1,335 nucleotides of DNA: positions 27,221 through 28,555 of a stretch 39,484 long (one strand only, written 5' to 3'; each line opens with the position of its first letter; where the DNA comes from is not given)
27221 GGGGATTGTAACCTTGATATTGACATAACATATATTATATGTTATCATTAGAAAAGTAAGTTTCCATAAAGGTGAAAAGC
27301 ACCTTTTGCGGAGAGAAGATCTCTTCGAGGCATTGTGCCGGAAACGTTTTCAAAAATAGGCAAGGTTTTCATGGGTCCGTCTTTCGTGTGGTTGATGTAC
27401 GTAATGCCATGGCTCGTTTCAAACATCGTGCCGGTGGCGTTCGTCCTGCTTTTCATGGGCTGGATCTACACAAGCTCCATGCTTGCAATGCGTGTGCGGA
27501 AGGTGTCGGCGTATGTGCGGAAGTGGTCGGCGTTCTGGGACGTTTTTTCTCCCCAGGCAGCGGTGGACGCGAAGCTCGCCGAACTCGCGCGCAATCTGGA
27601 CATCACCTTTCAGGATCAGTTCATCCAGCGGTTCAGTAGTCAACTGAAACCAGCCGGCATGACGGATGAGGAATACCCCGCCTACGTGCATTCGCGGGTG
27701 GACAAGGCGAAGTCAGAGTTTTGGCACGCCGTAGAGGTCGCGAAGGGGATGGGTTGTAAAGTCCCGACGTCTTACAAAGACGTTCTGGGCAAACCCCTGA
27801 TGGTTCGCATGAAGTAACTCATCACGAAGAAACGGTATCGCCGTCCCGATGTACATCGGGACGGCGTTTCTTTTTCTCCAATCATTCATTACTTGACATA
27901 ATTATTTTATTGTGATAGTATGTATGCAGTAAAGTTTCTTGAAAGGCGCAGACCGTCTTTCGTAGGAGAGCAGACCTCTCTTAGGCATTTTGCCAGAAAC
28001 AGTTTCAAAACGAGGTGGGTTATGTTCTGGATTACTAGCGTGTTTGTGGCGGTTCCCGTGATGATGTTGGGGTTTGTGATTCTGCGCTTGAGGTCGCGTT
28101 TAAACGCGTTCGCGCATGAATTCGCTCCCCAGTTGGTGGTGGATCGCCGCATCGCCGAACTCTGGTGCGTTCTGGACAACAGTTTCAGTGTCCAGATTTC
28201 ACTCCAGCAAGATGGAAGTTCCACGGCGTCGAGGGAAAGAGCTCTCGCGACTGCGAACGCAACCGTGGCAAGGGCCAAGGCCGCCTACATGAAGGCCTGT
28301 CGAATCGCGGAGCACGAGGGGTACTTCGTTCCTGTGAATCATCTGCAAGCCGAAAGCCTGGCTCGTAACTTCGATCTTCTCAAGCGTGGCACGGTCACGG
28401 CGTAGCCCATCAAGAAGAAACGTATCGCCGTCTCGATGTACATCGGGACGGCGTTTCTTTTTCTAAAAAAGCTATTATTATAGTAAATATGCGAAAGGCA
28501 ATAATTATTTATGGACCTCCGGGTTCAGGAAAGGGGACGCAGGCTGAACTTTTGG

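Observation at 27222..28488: GC-rich two-cassette island inserted exactly between secY and adk in the ribosomal superoperon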

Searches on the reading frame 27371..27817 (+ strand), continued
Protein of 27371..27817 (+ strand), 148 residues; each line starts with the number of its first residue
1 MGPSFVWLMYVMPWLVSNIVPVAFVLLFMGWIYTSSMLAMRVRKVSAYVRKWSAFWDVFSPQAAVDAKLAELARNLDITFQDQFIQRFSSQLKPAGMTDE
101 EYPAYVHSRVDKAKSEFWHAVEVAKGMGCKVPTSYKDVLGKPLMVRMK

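Call 78: fold_search(model_id=the predicted structure, library=pdb)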
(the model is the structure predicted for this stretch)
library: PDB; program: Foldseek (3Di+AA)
matches with E <= 10: 238; with E <= 0.001: 0
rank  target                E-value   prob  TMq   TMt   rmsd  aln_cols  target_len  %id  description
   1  2fjc_C                1.0e+00  0.35  0.30  0.30   6.4        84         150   15  Crystal structure of antigen TpF1 from Treponema pallidum (released 2006-01-10)
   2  2fjc_A                1.2e+00  0.47  0.35  0.34   5.3        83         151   16  Crystal structure of antigen TpF1 from Treponema pallidum (released 2006-01-10)
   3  8zal_B                1.7e+00  0.12  0.20  0.09  11.2        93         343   13  EmrAB-TolC MFS-type tripartite multidrug efflux pump EA (released 2025-04-30)
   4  2fjc_B                1.9e+00  0.35  0.35  0.33   5.3        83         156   16  Crystal structure of antigen TpF1 from Treponema pallidum (released 2006-01-10)
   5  2f1m_A                2.3e+00  0.28  0.32  0.22   4.9        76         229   16  Conformational flexibility in the multidrug efflux system protein AcrA (released 2006-03-21)
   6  8zar_B                2.3e+00  0.10  0.21  0.09  11.1        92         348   14  EmrAB-TolC MFS-type tripartite multidrug efflux pump FA (released 2025-04-30)
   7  2e92_A                2.4e+00  0.21  0.28  0.15   6.5        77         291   18  S. cerevisiae geranylgeranyl pyrophosphate synthase in complex with magnesium and BPH-261 (released 2007-06-12)
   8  3a8p_B                2.4e+00  0.13  0.25  0.18   6.7        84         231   12  Crystal structure of the Tiam2 PHCCEx domain (released 2009-11-24)
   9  3ean_F                2.4e+00  0.08  0.20  0.07  11.2        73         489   12  Crystal structure of recombinant rat selenoprotein thioredoxin reductase 1 with reduced C-terminal tail (released 2008-12-02)
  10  8w9k_B                2.6e+00  0.25  0.32  0.19   4.2        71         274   21  Structure of apo RvY_06210 (released 2024-09-11)
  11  6lkp_F                2.7e+00  0.15  0.28  0.27   6.8        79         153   15  Crystal structure of Dps1 from the thermophilic non-heterocystous filamentous cyanobacterium Thermoleptolyngbya sp. O- (released 2020-03-25)
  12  5u25                  2.7e+00  0.08  0.19  0.06  10.8        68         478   13  Crystal structure of a dihydrolipoyl dehydrogenase from Neisseria gonorrhoeae bound to FAD (released 2016-12-21)
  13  7p0x_C                2.7e+00  0.08  0.20  0.06  11.5        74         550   12  Crystal structure of Thioredoxin reductase from Brugia Malayi (released 2022-04-06)
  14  5ww9_B                2.9e+00  0.21  0.29  0.28   4.6        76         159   13  Crystal structure of R73E mutant of the second DNA-Binding protein under starvation from Mycobacterium smegmatis (released 2017-08-09)
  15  4w4k_C                2.9e+00  0.10  0.19  0.34   8.6        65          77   17  Crystal structure of a PE25-PPE41 heterodimer from a type VII secretion system of M. tuberculosis (released 2014-10-01)
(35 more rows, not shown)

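Call 82: search_protein_families(library=ncbifam, alignment_id=A3, max_evalue=0.01)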
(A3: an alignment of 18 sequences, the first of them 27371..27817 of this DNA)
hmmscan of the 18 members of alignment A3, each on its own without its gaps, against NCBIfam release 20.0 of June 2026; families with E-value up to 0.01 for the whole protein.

A. member 1, window:27371-27817:+ (148 aa): 0 families

B. families by the number of members that match (of 18 scanned): 1 family
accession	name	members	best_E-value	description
TIGR03263.1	guanyl_kin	1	0.0062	guanylate kinase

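Call 83: search_protein_families(library=phrogs, alignment_id=A3, max_evalue=0.01)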
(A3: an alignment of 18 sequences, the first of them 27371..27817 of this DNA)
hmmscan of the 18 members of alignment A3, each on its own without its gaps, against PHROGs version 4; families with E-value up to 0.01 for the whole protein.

A. member 1, window:27371-27817:+ (148 aa): 0 families

B. families by the number of members that match (of 18 scanned): 7 families
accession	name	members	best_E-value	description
phrog_33447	-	1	0.0027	-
phrog_15960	-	1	0.0032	tail assembly chaperone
phrog_19553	-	1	0.006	minor tail protein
phrog_5508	-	1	0.0066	-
phrog_16400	-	1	0.0075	-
phrog_9028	-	1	0.008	-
phrog_509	-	1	0.009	terminase small subunit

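Call 86: search_dna_similar(query=window:27371-27817:+, collection=phages, mode=protein, max_evalue=0.01)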
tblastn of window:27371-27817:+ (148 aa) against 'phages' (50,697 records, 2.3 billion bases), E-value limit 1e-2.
No match.

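Call 88: fold_search(model_id=the predicted structure, library=viral)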
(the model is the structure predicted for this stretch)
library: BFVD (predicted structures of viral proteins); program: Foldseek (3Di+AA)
matches with E <= 10: 197; with E <= 0.001: 0
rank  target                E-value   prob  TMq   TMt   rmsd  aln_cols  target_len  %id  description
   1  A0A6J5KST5            5.4e-01  0.63  0.38  0.32  11.6       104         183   10  Dps DNA-binding ferritin-like protein (Oxidative damage protectant) [uncultured Caudovirales phage]
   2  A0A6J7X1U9            1.1e+00  0.38  0.36  0.10  10.2        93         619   11  Uncharacterized protein (Fragment) [uncultured Caudovirales phage]
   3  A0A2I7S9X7            1.1e+00  0.75  0.36  0.20   4.0        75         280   11  (no name in the UniProt tables at hand)
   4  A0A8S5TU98            1.2e+00  0.20  0.29  0.41   5.1        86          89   19  Uncharacterized protein [Siphoviridae sp. ctWT735]
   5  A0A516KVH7            1.4e+00  0.13  0.26  0.24   9.1       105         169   11  (no name in the UniProt tables at hand)
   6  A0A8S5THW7            2.3e+00  0.28  0.39  0.32  10.5       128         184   14  Uncharacterized protein [Siphoviridae sp. ct6Ob18]
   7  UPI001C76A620         2.3e+00  0.10  0.24  0.30   9.3        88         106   12  (no name look-up for this kind of identifier)
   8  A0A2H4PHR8            2.4e+00  0.25  0.30  0.38   6.2        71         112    8  (no name in the UniProt tables at hand)
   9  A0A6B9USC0            2.4e+00  0.20  0.31  0.40   5.6        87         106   13  (no name in the UniProt tables at hand)
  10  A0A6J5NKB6            2.5e+00  0.18  0.30  0.47   8.8        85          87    9  Uncharacterized protein [uncultured Caudovirales phage]
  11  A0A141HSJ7            2.5e+00  0.10  0.21  0.31   8.7        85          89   12  (no name in the UniProt tables at hand)
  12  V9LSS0                2.7e+00  0.14  0.29  0.23   7.5        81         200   12  DekiORF144 [Dendrolimus kikuchii nucleopolyhedrovirus]
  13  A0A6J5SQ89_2          2.7e+00  0.08  0.23  0.05   9.9        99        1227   13  Large polyvalent protein associated domain-containing protein [uncultured Caudovirales phage]
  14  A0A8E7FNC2            2.9e+00  0.18  0.33  0.48   9.6        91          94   15  (no name in the UniProt tables at hand)
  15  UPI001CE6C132         3.1e+00  0.20  0.30  0.14   7.5        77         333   16  (no name look-up for this kind of identifier)
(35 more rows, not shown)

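Call 99: list_cluster_members(proteins=[P0003, P0004, P0005, P0007, P0008, P0009, P0010, P0013, P0015, P0016])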
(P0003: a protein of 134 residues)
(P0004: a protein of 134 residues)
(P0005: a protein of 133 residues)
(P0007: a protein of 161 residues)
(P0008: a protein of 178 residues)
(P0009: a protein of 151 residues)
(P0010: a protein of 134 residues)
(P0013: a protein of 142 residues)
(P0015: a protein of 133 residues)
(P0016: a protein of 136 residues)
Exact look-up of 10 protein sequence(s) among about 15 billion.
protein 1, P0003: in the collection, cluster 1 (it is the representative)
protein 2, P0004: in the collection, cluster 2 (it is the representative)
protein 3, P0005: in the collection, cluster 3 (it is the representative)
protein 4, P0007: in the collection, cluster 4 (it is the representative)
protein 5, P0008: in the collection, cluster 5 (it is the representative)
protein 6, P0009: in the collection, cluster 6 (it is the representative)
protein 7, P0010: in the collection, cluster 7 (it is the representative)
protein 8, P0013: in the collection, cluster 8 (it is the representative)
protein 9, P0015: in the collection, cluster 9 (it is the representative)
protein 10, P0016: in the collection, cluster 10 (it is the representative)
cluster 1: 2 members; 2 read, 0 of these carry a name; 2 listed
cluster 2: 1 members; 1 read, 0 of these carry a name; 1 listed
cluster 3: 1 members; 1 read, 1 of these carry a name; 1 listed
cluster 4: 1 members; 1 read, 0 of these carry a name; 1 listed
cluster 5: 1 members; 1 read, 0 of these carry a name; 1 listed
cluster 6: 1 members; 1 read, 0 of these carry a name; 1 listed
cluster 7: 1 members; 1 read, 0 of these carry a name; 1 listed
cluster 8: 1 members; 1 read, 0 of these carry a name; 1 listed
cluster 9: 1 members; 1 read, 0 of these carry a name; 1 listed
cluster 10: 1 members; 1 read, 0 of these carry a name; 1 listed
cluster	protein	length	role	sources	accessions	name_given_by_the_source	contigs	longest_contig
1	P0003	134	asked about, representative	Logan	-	-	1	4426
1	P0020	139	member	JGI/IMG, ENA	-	-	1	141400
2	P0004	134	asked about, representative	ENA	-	-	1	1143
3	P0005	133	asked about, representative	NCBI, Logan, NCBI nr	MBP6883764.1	MAG: hypothetical protein KBC06_00835 [Candidatus Pacebacteria bacterium] | hypothetical protein [Candidatus Paceibacterota bacterium]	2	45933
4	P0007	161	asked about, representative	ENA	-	-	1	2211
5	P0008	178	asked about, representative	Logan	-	-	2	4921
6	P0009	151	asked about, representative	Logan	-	-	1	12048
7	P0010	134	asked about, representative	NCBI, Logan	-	-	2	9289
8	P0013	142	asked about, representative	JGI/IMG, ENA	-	-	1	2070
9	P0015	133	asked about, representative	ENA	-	-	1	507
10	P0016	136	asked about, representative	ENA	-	-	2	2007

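Call 100: find_encoding_contigs(protein=P0010, flank=5000, max_places=3)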
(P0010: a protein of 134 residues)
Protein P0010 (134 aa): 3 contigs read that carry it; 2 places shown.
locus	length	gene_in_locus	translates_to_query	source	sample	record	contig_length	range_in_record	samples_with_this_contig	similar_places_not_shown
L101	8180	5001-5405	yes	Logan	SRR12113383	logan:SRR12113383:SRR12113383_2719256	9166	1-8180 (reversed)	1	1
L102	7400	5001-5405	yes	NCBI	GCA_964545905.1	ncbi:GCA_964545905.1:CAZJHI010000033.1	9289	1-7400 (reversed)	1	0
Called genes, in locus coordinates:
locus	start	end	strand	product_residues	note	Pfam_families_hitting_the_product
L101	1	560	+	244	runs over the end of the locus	PF04085:MreC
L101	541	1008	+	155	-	-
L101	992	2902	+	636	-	PF03717:PBP_dimer, PF00905:Transpeptidase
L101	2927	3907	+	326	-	PF16268:DUF4921, PF01230:HIT (faint), PF11969:DcpS_C (faint), PF02744:GalP_UDP_tr_C (weak)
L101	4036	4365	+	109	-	-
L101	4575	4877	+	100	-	PF00829:Ribosomal_L21p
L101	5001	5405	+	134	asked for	-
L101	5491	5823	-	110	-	-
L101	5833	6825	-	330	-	PF01820:Dala_Dala_lig_N, PF02655:ATP-grasp_3 (weak), PF08443:RimK (faint), PF07478:Dala_Dala_lig_C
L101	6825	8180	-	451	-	?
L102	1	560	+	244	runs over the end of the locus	PF04085:MreC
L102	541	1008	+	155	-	-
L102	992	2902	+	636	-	PF03717:PBP_dimer, PF00905:Transpeptidase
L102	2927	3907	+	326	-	PF16268:DUF4921, PF01230:HIT (faint), PF11969:DcpS_C (faint), PF02744:GalP_UDP_tr_C (weak)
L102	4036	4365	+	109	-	-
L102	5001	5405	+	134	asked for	-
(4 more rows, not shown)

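Call 113: search_protein_families(library=pfam, proteins=[P0012], max_evalue=0.01)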
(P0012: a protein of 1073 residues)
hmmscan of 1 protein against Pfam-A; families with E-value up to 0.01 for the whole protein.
P0012 (1073 aa): 20 families
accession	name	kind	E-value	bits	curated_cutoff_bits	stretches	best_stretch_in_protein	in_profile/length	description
PF13424.12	TPR_12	-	9.3e-80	263.3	30.1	10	509-589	1-77/77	Tetratricopeptide repeat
PF13181.12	TPR_8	-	2.7e-76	245.7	25.7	12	650-680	2-32/34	Tetratricopeptide repeat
PF13374.12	TPR_10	-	9.8e-71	232.4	27.5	10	648-682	1-35/42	Tetratricopeptide repeat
PF00515.34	TPR_1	-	1.2e-68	224.7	27.8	12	649-680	1-32/34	Tetratricopeptide repeat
PF07719.23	TPR_2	-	2e-52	171.4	27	6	650-679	2-31/34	Tetratricopeptide repeat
PF24885.1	TPR_NPHP3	-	9.5e-27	94.4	100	5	538-688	82-222/239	Nephrocystin-3 TPR domain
PF13176.12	TPR_7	-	1.6e-20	71.8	27.9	0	743-776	1-34/36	Tetratricopeptide repeat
PF13174.12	TPR_6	-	2.2e-10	40.9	26.3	0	333-354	6-27/33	Tetratricopeptide repeat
PF13432.12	TPR_16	-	3.2e-09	37.5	32.7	1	839-908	3-58/65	Tetratricopeptide repeat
PF13428.12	TPR_14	-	6.5e-09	36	23.5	0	858-882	19-43/44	Tetratricopeptide repeat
PF06266.17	HrpF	-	3.8e-08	34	22.8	0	697-730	34-67/74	HrpF protein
PF21696.3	TECR_N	-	2.6e-07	31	27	0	676-703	27-54/77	TECR, ubiquitin-like domain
PF13414.12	TPR_11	-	2.4e-06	27.6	26.8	0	380-407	1-28/42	TPR repeat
PF10602.15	RPN7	-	4.8e-06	26.8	29.6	0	805-862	8-65/174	26S proteasome subunit RPN7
PF01958.23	Asp_DH_C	-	9.6e-06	26.2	27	0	772-794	13-35/89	Aspartate dehydrogenase, C-terminal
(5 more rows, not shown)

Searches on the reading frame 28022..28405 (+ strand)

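Call 7: search_protein_families(library=pfam, proteins=[window:28022-28405:+], max_evalue=10)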
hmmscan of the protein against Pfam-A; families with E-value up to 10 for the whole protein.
window:28022-28405:+ (127 aa): 1 family
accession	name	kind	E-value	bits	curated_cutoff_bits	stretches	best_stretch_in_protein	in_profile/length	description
PF11624.13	M157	-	0.14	12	25.7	1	54-109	175-229/256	MHC class I-like protein M157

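Call 13: search_protein_families(library=phrogs, proteins=[window:28022-28405:+], max_evalue=1)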
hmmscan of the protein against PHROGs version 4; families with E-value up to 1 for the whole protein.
window:28022-28405:+ (127 aa): 0 families

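Call 14: search_protein_families(library=ncbifam, proteins=[window:28022-28405:+], max_evalue=1)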
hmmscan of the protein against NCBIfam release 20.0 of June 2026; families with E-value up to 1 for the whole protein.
window:28022-28405:+ (127 aa): 0 families

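Call 15: search_protein_families(library=padloc, proteins=[window:28022-28405:+], max_evalue=1)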
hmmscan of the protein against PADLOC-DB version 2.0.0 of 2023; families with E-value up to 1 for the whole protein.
window:28022-28405:+ (127 aa): 0 families
